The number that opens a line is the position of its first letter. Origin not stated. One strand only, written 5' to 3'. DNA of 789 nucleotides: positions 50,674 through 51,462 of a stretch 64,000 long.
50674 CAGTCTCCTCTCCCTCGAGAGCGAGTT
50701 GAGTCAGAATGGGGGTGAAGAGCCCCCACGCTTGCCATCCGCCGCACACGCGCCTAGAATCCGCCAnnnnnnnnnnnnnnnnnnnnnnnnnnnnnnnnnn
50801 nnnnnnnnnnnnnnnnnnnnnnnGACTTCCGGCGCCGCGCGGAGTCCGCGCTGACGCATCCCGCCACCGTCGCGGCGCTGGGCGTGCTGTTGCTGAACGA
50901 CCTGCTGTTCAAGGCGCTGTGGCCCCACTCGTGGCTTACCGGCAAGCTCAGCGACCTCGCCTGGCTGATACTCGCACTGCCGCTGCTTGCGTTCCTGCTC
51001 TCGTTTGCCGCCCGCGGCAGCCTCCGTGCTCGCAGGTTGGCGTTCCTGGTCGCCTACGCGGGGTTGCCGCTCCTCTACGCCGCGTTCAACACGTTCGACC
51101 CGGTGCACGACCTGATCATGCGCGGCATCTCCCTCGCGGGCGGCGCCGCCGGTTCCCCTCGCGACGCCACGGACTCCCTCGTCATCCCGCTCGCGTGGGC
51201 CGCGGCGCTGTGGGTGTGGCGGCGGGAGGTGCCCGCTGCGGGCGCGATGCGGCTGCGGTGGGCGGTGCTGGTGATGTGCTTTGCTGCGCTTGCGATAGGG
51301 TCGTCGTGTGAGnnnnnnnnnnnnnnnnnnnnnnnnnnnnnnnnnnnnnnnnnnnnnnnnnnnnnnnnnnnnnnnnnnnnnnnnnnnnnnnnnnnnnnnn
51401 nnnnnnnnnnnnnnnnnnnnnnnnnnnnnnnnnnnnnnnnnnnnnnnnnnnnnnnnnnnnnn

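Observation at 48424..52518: Paralogous membrane/Asp-box/zinc-ribbon genes with a near-identical GC-rich 5' module and divergent lower-GC bodies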

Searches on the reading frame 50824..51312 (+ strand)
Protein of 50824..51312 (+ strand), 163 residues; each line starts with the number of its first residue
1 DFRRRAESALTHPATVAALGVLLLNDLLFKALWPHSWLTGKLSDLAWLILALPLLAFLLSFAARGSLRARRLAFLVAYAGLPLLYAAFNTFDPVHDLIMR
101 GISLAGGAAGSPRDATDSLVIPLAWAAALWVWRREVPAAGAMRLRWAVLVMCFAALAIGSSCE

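Call 39: find_homologous_proteins(query=window:50824-51312:+, max_evalue=0.001)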
Query window:50824-51312:+ (163 aa): 90 proteins with E <= 0.001 among 2191 candidates.
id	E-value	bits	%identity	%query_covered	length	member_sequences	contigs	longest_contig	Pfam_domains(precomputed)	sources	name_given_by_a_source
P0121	2.0e-81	290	90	96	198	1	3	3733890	-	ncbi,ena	-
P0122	5.3e-81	288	90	96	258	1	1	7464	-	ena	-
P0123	1.4e-77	277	87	96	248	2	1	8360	-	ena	-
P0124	1.0e-76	274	84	96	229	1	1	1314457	-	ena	-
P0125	4.6e-59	217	70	96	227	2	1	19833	-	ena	-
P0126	5.6e-58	213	92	69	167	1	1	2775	-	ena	-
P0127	1.0e-57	213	68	96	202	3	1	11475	-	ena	-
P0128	2.5e-57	211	73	82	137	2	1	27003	-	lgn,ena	-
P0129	5.4e-55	204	66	96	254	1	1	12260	-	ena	-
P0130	9.1e-55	203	63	96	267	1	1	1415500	-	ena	-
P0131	5.0e-54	201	62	99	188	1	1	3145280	-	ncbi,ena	-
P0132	1.4e-53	199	64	88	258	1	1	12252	-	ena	-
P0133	2.3e-53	198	65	87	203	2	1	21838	-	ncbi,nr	ncbi:MAG: hypothetical protein J4F32_03990 [Dehalococcoidia bacterium]|nr:hypothetical protein [Deha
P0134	3.1e-53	198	63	96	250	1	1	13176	-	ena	-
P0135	3.1e-53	198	63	96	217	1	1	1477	-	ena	-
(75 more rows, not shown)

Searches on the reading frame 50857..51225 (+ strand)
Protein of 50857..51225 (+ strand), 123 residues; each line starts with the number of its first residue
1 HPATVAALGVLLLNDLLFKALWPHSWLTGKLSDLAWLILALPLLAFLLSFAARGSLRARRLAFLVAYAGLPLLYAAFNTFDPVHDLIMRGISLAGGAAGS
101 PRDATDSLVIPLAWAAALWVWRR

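Call 75: search_protein_representatives(protein=window:50857-51225:+)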
Query: 123 residues. Proteins with E-value up to 0.001 (for the whole library): 495; up to 1e-10: 164; up to 1e-30: 102. The best 150 are listed.
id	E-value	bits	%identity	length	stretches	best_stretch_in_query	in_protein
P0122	5.3e-63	227.2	90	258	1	1-123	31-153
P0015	1.6e-61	222.4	89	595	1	1-123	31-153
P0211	1.1e-58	213.3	85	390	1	1-123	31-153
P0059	6.7e-53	194.6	80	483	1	4-123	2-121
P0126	2.9e-51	189.3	90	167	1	1-102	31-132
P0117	2.1e-48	180.1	73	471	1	1-123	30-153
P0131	7.8e-47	175.0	71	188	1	1-123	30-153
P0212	2.3e-46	173.5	72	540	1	1-123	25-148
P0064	3.4e-46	172.9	71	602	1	1-123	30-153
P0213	5.7e-46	172.2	71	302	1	1-122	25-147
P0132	5.8e-46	172.1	69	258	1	1-123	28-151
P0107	1.2e-45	171.1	69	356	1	1-123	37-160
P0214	1.7e-45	170.6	71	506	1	1-123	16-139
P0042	4.8e-45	169.2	55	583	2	1-123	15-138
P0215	6.6e-45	168.7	70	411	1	1-122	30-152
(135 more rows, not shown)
